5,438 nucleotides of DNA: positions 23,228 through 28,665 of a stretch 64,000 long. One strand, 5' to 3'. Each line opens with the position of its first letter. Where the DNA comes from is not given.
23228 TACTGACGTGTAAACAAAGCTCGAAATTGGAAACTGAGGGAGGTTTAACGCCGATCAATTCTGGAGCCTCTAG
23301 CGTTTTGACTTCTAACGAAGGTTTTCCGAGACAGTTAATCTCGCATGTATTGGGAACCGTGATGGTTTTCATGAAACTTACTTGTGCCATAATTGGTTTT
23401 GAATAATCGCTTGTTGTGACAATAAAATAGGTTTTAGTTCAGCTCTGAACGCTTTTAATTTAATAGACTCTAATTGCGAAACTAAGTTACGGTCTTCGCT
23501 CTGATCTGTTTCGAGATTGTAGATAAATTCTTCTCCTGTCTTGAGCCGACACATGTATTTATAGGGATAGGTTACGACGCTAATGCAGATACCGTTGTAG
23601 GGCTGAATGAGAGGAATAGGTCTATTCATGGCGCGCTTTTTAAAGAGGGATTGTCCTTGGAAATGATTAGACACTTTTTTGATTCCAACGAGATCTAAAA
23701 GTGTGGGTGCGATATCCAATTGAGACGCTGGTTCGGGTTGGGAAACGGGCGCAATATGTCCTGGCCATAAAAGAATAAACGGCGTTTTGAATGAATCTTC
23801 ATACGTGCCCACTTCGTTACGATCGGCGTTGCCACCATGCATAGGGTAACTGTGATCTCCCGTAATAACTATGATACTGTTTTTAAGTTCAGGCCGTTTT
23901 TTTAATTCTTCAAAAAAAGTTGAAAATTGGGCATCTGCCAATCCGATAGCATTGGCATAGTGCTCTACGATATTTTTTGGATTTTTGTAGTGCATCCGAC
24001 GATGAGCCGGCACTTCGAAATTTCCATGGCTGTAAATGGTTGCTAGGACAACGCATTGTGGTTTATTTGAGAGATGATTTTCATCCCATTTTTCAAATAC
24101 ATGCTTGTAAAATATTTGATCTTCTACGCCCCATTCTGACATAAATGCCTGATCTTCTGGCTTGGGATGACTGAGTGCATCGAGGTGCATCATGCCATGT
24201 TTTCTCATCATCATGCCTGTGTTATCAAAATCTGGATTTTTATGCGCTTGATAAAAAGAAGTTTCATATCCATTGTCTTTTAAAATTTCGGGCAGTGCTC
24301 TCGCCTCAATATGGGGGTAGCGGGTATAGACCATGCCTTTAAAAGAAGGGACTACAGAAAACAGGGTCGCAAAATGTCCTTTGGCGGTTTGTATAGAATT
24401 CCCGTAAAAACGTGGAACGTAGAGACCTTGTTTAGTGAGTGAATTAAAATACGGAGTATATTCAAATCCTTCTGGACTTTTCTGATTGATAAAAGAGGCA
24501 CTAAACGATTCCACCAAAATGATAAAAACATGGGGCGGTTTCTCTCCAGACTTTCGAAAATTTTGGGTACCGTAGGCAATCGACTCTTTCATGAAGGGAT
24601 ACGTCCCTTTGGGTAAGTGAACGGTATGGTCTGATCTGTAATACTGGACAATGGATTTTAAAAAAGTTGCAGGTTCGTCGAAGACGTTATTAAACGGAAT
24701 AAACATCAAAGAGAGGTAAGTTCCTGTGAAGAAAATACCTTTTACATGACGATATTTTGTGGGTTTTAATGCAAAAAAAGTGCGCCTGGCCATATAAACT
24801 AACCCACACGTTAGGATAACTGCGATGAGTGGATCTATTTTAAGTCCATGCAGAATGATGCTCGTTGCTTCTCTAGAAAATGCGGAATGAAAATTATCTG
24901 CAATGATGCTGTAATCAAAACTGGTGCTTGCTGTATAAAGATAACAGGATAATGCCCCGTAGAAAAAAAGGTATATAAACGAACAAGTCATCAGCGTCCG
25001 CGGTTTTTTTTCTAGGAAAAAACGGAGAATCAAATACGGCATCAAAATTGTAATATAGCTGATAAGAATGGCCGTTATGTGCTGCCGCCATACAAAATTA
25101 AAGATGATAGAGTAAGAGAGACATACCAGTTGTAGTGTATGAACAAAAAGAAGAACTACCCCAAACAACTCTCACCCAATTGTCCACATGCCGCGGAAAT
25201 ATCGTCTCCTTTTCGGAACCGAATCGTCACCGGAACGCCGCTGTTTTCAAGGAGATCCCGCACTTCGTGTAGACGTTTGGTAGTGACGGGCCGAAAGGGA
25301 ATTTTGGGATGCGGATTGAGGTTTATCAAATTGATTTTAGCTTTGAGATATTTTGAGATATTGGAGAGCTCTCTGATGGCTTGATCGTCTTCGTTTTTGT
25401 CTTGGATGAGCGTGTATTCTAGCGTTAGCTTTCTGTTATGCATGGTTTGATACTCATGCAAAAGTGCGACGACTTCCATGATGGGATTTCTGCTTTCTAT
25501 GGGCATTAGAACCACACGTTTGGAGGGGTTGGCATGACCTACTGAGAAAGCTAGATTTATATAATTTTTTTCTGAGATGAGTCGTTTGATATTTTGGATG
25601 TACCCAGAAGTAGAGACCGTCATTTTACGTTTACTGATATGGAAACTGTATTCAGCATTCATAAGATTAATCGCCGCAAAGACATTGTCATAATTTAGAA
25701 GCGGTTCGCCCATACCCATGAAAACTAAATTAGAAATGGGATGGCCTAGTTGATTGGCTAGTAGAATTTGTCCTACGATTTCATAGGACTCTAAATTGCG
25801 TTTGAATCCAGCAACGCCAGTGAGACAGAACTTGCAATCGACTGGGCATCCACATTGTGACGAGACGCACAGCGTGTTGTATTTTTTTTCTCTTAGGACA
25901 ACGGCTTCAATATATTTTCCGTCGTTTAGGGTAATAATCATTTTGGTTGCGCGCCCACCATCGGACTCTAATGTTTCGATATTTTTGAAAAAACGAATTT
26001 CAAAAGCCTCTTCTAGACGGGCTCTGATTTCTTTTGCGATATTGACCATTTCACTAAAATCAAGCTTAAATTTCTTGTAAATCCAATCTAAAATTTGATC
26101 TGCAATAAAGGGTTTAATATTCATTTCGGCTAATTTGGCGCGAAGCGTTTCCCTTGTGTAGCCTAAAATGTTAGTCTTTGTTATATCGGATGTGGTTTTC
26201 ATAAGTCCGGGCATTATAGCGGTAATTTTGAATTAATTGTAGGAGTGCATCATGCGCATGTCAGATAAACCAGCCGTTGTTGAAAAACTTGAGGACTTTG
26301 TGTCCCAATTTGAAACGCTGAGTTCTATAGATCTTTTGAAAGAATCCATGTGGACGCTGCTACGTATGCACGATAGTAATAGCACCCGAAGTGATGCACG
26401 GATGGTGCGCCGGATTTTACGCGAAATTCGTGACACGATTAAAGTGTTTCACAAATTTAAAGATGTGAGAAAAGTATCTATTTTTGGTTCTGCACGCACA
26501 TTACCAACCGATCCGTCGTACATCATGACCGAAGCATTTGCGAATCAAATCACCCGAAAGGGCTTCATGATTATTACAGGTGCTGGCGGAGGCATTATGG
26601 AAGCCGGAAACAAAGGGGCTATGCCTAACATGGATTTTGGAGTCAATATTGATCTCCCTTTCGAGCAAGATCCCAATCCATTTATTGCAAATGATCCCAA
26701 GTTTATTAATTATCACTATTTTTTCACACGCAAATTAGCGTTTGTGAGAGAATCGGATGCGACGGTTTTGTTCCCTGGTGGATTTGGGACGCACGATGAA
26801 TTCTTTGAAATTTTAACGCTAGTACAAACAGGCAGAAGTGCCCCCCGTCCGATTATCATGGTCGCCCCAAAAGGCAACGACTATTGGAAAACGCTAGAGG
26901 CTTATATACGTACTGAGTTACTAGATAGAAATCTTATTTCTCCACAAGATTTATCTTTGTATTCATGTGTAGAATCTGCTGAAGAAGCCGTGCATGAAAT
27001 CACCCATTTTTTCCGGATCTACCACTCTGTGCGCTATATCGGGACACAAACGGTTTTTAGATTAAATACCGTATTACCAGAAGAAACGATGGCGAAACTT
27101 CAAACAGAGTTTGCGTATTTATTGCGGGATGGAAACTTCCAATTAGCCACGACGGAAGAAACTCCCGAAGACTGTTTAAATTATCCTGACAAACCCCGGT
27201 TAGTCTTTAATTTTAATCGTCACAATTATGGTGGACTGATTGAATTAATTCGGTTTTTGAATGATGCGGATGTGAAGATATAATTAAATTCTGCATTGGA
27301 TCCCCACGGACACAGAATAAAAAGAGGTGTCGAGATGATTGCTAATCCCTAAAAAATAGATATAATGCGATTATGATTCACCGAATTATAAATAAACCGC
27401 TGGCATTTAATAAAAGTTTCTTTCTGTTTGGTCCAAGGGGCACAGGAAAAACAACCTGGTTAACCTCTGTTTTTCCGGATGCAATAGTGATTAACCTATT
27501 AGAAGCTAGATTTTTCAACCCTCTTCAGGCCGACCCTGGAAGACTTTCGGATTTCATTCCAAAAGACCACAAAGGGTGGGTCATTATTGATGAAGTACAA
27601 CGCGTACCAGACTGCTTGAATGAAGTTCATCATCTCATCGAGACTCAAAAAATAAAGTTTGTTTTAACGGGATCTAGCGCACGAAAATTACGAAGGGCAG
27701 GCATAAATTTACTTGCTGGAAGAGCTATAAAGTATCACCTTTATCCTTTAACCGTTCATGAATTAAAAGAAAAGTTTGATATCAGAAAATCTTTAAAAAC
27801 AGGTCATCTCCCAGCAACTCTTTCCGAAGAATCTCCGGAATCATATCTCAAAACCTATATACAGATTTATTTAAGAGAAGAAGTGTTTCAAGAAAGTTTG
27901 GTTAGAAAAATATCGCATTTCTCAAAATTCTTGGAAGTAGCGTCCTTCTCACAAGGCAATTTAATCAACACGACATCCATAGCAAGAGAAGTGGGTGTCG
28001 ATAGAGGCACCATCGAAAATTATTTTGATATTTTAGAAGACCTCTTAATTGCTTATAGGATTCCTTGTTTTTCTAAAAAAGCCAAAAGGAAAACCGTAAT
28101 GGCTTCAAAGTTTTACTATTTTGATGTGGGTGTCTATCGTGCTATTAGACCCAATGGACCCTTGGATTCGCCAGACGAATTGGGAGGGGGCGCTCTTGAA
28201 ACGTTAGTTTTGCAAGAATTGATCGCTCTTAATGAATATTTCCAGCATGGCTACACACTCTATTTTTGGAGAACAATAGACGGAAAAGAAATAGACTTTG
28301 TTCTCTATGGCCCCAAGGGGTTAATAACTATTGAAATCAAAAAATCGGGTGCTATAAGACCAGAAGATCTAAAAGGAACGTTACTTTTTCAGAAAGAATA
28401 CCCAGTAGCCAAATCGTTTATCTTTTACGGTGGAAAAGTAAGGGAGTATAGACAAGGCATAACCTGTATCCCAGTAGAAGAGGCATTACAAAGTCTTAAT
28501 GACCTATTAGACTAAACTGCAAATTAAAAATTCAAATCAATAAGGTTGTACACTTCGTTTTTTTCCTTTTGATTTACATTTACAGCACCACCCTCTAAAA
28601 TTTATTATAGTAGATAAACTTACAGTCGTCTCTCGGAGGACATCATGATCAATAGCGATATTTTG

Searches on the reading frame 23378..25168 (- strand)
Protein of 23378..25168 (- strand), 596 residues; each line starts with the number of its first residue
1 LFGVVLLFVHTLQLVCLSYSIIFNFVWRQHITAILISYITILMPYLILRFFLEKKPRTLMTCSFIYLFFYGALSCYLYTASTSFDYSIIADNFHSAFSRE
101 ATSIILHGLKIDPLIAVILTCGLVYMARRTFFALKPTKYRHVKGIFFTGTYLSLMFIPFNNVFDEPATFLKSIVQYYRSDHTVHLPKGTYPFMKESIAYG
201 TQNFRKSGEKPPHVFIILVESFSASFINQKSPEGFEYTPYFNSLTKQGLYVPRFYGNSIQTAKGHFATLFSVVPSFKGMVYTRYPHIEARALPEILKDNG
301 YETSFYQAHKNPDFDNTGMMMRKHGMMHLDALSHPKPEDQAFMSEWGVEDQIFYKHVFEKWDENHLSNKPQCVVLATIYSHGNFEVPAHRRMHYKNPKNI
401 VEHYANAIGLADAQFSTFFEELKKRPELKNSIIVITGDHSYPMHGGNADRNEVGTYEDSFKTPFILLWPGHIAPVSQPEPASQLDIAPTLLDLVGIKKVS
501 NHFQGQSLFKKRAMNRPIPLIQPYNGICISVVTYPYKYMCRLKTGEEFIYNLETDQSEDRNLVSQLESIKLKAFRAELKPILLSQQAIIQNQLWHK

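Call 22: search_protein_families(library=pfam, proteins=[window:23378-25168:-], max_evalue=0.001)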
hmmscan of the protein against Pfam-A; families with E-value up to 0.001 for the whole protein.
window:23378-25168:- (596 aa): 2 families
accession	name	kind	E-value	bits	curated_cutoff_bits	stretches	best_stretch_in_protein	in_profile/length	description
PF00884.28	Sulfatase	-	2.2e-39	136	25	1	212-496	1-301/301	Sulfatase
PF16347.10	SGSH_C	-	2.4e-09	38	29.3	1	456-510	12-66/154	N-sulphoglucosamine sulphohydrolase, C-terminal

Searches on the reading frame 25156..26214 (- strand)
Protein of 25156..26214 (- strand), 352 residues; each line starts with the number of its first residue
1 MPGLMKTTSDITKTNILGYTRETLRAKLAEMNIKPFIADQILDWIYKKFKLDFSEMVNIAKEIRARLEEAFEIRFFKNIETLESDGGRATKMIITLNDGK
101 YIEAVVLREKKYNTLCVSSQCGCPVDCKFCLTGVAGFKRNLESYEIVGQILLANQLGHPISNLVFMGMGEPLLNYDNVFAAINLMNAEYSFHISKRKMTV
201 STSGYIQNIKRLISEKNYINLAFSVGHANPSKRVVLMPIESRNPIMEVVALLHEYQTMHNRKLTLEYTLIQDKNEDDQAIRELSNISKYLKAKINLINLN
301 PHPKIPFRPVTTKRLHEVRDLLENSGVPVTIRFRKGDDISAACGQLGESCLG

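Call 22: search_protein_families(library=pfam, proteins=[window:25156-26214:-], max_evalue=0.001)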
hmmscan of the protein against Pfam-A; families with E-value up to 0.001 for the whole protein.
window:25156-26214:- (352 aa): 2 families
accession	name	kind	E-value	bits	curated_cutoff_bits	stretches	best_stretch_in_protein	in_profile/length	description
PF21016.3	RlmN_N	-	1.7e-18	66.5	24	1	14-73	1-60/60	Ribosomal RNA large subunit methyltransferase N-terminal domain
PF04055.27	Radical_SAM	-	2e-12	48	29.5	1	118-278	2-160/166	Radical SAM superfamily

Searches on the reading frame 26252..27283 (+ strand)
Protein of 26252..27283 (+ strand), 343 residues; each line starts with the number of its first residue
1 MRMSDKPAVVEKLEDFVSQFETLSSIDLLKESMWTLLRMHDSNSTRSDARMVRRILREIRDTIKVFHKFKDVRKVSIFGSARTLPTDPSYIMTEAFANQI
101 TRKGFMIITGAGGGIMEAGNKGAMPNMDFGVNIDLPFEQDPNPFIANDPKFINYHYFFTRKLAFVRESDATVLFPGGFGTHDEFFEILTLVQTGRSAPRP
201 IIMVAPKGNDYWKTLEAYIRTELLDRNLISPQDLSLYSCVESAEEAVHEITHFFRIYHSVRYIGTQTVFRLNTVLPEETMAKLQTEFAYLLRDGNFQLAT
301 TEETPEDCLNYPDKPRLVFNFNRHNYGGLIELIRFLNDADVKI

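Call 22: search_protein_families(library=pfam, proteins=[window:26252-27283:+], max_evalue=0.001)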
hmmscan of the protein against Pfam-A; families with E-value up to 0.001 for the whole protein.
window:26252-27283:+ (343 aa): 2 families
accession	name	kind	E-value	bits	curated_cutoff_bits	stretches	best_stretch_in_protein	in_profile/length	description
PF03641.19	Lysine_decarbox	-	8.5e-26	91.1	27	1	147-249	32-130/131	Possible lysine decarboxylase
PF18306.6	LDcluster4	-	6.8e-08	32.7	26.3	1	74-185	3-111/151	SLOG cluster4 family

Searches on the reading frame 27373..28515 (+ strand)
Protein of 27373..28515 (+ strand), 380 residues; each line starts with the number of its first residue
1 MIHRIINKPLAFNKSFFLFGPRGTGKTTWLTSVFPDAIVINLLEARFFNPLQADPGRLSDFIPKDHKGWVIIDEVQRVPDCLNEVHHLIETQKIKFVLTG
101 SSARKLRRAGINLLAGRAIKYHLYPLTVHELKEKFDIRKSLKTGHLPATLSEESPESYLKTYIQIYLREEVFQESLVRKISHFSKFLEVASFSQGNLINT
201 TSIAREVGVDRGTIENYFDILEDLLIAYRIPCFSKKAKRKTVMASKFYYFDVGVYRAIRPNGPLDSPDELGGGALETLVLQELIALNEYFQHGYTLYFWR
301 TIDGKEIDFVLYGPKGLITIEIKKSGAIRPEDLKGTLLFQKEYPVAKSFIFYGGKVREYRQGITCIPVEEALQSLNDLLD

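Call 22: search_protein_families(library=pfam, proteins=[window:27373-28515:+], max_evalue=0.001)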
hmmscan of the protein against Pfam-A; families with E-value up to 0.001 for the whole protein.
window:27373-28515:+ (380 aa): 4 families
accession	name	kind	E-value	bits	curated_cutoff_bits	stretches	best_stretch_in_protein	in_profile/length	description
PF13635.12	DUF4143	-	4e-33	114.9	28.1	1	170-325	3-160/160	Domain of unknown function (DUF4143)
PF13173.12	AAA_14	-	7.5e-23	81.4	27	1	14-131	3-128/129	AAA domain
PF13401.12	AAA_22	-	7.7e-06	26.7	27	0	61-101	78-123/130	AAA domain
PF08378.17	NERD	-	0.00031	21.7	22.1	1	276-340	6-71/111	Nuclease-related domain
